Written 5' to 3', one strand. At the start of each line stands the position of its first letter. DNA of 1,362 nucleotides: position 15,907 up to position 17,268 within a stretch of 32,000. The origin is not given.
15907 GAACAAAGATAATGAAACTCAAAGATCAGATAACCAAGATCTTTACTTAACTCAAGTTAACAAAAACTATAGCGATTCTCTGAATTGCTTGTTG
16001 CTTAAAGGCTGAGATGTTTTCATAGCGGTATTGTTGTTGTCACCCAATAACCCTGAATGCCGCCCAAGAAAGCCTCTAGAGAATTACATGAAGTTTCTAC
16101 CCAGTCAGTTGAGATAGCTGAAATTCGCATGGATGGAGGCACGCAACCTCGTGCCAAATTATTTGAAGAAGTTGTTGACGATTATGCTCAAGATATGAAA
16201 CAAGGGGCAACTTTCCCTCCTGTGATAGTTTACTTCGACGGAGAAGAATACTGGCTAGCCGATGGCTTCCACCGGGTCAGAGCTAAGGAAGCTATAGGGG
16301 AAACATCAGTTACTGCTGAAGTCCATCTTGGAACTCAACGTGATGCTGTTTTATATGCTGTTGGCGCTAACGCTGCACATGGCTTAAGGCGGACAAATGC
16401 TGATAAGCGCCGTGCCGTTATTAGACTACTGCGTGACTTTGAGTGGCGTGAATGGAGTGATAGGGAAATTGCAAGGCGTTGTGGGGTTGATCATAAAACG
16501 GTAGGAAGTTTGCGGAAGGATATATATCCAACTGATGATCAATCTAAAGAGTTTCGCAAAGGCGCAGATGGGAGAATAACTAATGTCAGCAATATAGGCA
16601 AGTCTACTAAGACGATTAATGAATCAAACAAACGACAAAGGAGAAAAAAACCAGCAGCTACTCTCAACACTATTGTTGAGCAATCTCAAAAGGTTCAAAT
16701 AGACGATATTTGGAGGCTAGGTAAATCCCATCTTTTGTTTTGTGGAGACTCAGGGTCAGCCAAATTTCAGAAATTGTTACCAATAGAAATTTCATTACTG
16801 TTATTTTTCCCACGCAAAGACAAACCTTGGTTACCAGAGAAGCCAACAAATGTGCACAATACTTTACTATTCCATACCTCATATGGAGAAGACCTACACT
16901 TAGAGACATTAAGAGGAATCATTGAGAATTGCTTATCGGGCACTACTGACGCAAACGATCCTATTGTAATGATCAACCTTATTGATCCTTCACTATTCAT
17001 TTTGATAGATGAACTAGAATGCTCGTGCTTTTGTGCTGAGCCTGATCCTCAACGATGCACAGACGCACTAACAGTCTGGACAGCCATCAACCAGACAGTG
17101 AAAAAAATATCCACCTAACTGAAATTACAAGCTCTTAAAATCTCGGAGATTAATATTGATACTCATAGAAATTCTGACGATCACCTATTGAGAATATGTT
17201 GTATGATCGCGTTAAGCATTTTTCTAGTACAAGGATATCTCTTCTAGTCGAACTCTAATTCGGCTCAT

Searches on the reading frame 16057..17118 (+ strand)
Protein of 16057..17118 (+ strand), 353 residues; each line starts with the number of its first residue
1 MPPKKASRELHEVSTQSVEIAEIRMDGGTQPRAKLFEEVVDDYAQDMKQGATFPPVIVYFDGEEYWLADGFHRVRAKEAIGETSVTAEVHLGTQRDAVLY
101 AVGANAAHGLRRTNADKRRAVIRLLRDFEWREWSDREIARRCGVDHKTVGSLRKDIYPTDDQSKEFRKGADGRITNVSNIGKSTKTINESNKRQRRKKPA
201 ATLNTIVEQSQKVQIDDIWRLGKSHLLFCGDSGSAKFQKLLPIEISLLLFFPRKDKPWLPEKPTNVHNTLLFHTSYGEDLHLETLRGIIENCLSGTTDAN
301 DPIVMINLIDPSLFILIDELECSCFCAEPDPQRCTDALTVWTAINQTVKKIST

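Call 82: search_protein_families(library=pfam, proteins=[window:16057-17118:+], max_evalue=0.01)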
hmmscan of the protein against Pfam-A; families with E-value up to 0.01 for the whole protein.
window:16057-17118:+ (353 aa): 2 families
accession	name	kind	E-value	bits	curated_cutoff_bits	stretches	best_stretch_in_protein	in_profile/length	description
PF13384.12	HTH_23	-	0.0014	18.8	24.6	1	115-154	4-39/50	Homeodomain-like domain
PF02195.25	ParB_N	-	0.0015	19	26.3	1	17-90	5-78/95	ParB N-terminal domain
